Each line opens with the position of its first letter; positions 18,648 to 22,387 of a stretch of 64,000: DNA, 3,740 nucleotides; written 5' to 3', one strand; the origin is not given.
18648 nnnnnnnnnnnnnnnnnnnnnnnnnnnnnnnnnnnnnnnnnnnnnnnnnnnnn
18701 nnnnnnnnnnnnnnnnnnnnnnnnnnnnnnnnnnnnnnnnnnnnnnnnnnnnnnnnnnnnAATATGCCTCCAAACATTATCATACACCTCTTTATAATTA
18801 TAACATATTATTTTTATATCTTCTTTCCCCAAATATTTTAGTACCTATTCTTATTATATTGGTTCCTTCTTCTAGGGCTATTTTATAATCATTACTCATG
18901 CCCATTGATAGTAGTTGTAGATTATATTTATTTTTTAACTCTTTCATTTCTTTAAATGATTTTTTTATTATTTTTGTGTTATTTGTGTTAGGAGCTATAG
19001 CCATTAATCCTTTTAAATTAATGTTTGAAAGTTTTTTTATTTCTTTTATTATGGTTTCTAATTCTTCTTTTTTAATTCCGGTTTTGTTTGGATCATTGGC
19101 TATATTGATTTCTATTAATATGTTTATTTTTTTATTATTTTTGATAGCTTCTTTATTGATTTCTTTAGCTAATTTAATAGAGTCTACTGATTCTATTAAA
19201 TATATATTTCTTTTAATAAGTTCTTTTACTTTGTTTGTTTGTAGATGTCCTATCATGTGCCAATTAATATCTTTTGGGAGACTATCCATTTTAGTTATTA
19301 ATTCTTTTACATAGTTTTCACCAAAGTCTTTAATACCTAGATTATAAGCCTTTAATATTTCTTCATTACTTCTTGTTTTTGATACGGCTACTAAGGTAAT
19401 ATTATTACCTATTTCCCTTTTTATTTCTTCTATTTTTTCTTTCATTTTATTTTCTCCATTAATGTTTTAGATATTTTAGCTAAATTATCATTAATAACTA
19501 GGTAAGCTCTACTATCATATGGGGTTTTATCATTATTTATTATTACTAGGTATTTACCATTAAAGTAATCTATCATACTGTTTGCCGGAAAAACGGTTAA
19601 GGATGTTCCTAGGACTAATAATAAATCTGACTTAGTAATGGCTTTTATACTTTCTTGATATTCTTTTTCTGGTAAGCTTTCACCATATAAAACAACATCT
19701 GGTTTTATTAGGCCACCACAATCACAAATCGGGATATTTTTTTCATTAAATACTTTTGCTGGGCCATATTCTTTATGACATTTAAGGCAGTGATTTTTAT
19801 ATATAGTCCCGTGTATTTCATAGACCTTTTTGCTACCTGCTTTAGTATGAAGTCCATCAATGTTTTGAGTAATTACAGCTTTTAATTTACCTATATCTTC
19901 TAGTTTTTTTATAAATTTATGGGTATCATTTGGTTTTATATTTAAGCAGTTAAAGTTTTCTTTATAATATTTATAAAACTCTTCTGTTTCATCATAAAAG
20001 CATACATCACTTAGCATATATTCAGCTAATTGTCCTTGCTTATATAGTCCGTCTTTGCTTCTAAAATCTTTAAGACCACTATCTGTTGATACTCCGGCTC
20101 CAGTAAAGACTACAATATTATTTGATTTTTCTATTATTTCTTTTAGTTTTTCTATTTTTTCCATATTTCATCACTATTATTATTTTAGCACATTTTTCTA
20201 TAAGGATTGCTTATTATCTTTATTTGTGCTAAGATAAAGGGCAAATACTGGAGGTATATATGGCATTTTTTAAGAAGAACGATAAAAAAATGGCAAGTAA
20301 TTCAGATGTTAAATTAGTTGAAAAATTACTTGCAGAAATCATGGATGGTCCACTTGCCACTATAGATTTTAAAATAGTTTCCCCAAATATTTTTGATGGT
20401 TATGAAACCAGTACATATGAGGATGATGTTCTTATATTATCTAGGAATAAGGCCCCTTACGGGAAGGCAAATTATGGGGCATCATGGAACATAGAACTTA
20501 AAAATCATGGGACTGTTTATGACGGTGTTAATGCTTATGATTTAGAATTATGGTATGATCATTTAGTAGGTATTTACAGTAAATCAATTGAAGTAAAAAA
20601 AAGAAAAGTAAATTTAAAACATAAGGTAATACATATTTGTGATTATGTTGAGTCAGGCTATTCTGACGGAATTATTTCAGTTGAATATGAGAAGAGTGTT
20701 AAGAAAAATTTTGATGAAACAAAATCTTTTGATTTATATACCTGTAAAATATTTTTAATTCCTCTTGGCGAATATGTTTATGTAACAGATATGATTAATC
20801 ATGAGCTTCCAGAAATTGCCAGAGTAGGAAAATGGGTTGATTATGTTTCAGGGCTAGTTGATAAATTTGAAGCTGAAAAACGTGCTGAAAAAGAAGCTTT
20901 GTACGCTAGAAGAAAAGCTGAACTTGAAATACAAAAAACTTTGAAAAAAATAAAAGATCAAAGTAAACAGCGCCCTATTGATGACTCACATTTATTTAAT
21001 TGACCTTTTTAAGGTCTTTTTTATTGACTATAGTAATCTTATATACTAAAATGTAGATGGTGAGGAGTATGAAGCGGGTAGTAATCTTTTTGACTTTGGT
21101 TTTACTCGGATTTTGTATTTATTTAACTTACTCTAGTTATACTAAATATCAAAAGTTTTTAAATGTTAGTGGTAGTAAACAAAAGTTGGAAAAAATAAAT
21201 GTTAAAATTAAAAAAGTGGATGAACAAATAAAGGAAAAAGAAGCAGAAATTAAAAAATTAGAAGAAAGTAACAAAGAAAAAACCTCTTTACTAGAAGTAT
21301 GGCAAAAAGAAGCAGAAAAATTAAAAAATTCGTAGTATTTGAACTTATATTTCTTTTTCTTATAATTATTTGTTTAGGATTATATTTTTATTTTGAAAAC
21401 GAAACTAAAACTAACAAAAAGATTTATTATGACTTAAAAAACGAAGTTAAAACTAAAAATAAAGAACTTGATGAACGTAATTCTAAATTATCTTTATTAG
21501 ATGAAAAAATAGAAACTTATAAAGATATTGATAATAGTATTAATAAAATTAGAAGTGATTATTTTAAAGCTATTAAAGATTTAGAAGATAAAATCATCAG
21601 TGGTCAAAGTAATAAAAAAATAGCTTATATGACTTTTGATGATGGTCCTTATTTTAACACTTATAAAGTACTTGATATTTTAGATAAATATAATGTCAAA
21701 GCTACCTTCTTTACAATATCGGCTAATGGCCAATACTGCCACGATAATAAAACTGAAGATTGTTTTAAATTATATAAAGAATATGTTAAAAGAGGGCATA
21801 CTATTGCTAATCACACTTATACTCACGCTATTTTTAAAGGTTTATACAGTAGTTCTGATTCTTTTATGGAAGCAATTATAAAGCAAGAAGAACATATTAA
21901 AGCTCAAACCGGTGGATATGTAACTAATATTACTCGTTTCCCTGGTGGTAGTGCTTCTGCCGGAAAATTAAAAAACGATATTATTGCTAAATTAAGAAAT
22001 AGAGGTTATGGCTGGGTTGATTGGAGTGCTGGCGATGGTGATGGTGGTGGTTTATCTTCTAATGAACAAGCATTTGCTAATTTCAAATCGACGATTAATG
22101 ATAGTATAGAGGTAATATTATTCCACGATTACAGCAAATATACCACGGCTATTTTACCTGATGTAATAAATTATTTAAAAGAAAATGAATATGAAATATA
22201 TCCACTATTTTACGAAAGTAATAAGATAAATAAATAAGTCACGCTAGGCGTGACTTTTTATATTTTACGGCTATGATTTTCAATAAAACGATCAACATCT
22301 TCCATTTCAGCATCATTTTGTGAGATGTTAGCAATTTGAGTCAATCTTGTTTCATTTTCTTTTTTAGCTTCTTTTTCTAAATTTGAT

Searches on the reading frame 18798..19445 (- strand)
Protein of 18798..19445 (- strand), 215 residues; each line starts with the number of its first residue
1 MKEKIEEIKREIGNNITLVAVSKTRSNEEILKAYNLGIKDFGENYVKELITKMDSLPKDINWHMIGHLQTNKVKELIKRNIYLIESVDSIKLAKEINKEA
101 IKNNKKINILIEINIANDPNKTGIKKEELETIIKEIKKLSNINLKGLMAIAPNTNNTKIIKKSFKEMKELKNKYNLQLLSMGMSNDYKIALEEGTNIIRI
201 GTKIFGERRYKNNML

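Call 5: search_protein_families(library=pfam, proteins=[window:18798-19445:-], max_evalue=0.01)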
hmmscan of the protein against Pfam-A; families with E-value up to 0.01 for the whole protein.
window:18798-19445:- (215 aa): 1 family
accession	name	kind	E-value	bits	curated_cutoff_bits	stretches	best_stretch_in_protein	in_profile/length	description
PF01168.26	Ala_racemase_N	-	1.2e-20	74.6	24.1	1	2-207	7-218/220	Alanine racemase, N-terminal domain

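Call 6: search_protein_families(library=padloc, proteins=[window:18798-19445:-], max_evalue=0.01)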
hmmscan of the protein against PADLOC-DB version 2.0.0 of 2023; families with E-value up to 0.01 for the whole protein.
window:18798-19445:- (215 aa): 0 families

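Call 7: search_protein_families(library=ncbifam, proteins=[window:18798-19445:-], max_evalue=1)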
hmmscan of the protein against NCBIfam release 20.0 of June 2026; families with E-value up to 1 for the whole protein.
window:18798-19445:- (215 aa): 4 families
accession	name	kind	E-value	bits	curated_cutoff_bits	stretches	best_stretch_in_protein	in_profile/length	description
TIGR00044.1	TIGR00044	hypoth_equivalog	2.7e-59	200.6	106.25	1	12-208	25-229/229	YggS family pyridoxal phosphate-dependent enzyme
NF002970.2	PRK03646.1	exception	0.002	17.3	600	1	100-176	111-185/356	catabolic alanine racemase DadX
NF045642.2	HdxyAspAldBhcC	equivalog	0.0083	15.3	690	1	71-157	114-199/387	3-hydroxy-D-aspartate aldolase BhcC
TIGR00693.1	thiE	equivalog_domain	0.012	14.9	145.1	1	47-99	141-193/197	thiamine phosphate synthase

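Call 42: find_related_loci(query=window:18798-19445:-, collection=genome_contigs, flank=10000)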
Query window:18798-19445:- (215 aa) in genome_contigs; peptide patterns used: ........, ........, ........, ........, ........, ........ (x = any residue, [..] = any of these).
599 stretches matched a pattern (row limit reached: there are more); 477 encode a relative of the query (tblastn E <= 1e-3); the best 80 are kept; 80 distinct loci.
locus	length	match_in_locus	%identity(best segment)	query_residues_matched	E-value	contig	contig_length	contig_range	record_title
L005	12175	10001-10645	97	1-215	9e-129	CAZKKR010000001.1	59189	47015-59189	MAG TPA_asm: uncultured Muribaculaceae bacterium isolate SRP278969_co2_99 genome assembly, contig: NODE_270_length_59189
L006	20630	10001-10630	77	1-210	5e-107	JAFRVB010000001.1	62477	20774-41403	MAG: Bacilli bacterium isolate RGIG2824 Goat_Omasum.Co__c10537, whole genome shotgun sequence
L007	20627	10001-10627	74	1-210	2e-96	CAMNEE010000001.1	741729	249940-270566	MAG: uncultured Bacillales bacterium isolate SRR1222429_bin.164_metaWRAP_v1.3_MAG genome assembly, contig: NODE.2_length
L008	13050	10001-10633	74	1-212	9e-96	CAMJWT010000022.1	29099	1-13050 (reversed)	MAG: uncultured Clostridia bacterium isolate SRR12081298_bin.21_metaWRAP_v1.3_MAG genome assembly, contig: ERZ12289774.1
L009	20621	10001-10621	64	1-210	2e-81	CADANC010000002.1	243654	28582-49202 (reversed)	MAG: uncultured Erysipelotrichaceae bacterium isolate RUG13444 genome assembly, contig: RUG13444_asm_2, whole genome sho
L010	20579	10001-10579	66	17-210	2e-79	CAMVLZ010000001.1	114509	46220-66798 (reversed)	MAG TPA_asm: uncultured Firmicutes bacterium isolate SRR8387716_bin.23_metaWRAP_v1.3_MAG genome assembly, contig: ERZ142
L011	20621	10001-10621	59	1-209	6e-73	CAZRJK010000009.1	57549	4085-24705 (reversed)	MAG TPA_asm: uncultured Muribaculaceae bacterium isolate SRP278969_co1_369 genome assembly, contig: NODE_343_length_5754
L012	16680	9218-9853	54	1-210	2e-69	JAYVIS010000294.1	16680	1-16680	MAG: Bacteroidota bacterium isolate GL51_Up_metabinner_16_sub GL51_Up_metabinner_16_sub_293, whole genome shotgun sequen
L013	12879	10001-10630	55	1-210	7e-69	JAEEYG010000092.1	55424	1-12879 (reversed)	MAG: Clostridia bacterium isolate Tb.RUG.55 k141_6566546_flag=0_multi=31.7092_len=55424, whole genome shotgun sequence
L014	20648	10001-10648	50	3-208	5e-64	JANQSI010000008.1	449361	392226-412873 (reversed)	MAG: Cyclobacteriaceae bacterium isolate IP29b_bin.92 k99_1033510, whole genome shotgun sequence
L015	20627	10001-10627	50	3-211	1e-63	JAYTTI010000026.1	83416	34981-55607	MAG: Ferruginibacter sp. isolate GFS_5337 GFS_5337_25, whole genome shotgun sequence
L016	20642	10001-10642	54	1-208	5e-63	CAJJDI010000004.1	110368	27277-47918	MAG: uncultured Flavobacteriaceae bacterium isolate FRAM18_bin211 genome assembly, contig: FRAM18_bin211-4, whole genome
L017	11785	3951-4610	51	1-213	5e-63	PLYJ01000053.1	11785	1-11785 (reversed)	MAG: Bacteroidetes bacterium isolate palsa_967 73.20120700_P3D.283_contig_102542, whole genome shotgun sequence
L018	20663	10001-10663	48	1-211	5e-63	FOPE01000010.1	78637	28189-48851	Lachnospiraceae bacterium C7 genome assembly, contig: Ga0007612_110, whole genome shotgun sequence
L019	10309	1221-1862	50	5-212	6e-63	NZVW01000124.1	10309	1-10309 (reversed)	MAG: Aquimarina sp. isolate NAT579 MHASMcontig_803930, whole genome shotgun sequence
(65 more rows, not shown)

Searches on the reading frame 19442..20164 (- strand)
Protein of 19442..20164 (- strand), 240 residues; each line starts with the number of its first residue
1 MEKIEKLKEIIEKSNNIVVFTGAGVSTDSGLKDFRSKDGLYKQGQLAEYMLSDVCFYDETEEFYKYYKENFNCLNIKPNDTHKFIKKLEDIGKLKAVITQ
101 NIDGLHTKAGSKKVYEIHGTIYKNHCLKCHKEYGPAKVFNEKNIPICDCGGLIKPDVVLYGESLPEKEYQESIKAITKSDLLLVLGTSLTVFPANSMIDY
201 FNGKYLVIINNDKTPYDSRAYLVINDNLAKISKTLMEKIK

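Call 5: search_protein_families(library=pfam, proteins=[window:19442-20164:-], max_evalue=0.01)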
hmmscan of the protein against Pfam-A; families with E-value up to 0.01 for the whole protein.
window:19442-20164:- (240 aa): 2 families
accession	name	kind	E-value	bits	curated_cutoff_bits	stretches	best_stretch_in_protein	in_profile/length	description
PF02146.23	SIR2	-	1.2e-51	175.6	24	1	22-193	1-180/180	Sir2 family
PF00205.28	TPP_enzyme_M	-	0.00022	21.4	30.4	0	154-214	53-114/137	Thiamine pyrophosphate enzyme, central domain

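Call 6: search_protein_families(library=padloc, proteins=[window:19442-20164:-], max_evalue=0.01)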
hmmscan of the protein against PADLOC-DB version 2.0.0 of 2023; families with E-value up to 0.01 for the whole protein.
window:19442-20164:- (240 aa): 0 families

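Call 7: search_protein_families(library=ncbifam, proteins=[window:19442-20164:-], max_evalue=1)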
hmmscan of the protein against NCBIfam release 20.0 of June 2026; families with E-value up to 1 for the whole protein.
window:19442-20164:- (240 aa): 8 families
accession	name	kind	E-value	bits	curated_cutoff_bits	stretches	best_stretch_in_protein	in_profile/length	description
NF001752.0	PRK00481.1-1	equivalog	1.8e-89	299.4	221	1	2-237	2-241/242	NAD-dependent protein deacylase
NF001753.0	PRK00481.1-3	subfamily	8.5e-74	247.7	243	1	3-239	2-247/252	NAD-dependent protein deacylase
NF040867.1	prot_deacyl_CobB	equivalog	3.4e-69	232.7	320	1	6-239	2-242/242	NAD-dependent protein deacetylase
NF001754.0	PRK00481.1-4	equivalog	1e-68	231.1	252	1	1-237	2-242/244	NAD-dependent protein deacylase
NF010736.0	PRK14138.1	equivalog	4.6e-66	222.5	395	1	6-238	3-240/244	NAD-dependent deacetylase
NF003738.0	PRK05333.1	equivalog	1.4e-42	145.6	305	2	3-134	15-146/295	NAD-dependent protein deacetylase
NF001755.0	PRK00481.1-5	equivalog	2.1e-28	99.1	318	1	13-198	39-226/278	Sir2 family NAD+-dependent deacetylase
TIGR01368.1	CPSaseIIsmall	equivalog_domain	0.03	13.3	307.35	1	16-150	47-184/361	glutamine-hydrolyzing carbamoyl-phosphate synthase small subunit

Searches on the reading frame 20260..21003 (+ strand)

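Call 5: search_protein_families(library=pfam, proteins=[window:20260-21003:+], max_evalue=0.01)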
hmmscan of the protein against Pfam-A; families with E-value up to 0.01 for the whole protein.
window:20260-21003:+ (247 aa): 0 families

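Call 7: search_protein_families(library=ncbifam, proteins=[window:20260-21003:+], max_evalue=1)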
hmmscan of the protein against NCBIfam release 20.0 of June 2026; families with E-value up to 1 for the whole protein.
window:20260-21003:+ (247 aa): 2 families
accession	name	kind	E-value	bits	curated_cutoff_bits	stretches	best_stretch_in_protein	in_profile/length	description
NF003006.0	PRK03817.1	equivalog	0.032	13.2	443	1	178-209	53-84/352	galactokinase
TIGR03159.1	cas_Csc1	equivalog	0.1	12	41.4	1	126-210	79-164/225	type I-D CRISPR-associated protein Cas5/Csc1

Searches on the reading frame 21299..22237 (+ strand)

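Call 5: search_protein_families(library=pfam, proteins=[window:21299-22237:+], max_evalue=0.01)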
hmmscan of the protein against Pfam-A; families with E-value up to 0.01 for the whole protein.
window:21299-22237:+ (312 aa): 4 families
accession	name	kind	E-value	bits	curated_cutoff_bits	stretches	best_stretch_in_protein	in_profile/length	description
PF01522.26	Polysacc_deac_1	-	8.8e-24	84.3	23.1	1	103-222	3-111/124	Polysaccharide deacetylase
PF12698.13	ABC2_membrane_3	-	2.1e-05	24.2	31.6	1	9-149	1-112/347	ABC-2 family transporter protein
PF10096.14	DUF2334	-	0.00015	21.9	26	1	122-178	19-78/203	Uncharacterized protein conserved in bacteria (DUF2334)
PF13041.12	PPR_2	-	0.00065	20.2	30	1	146-175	13-42/50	PPR repeat family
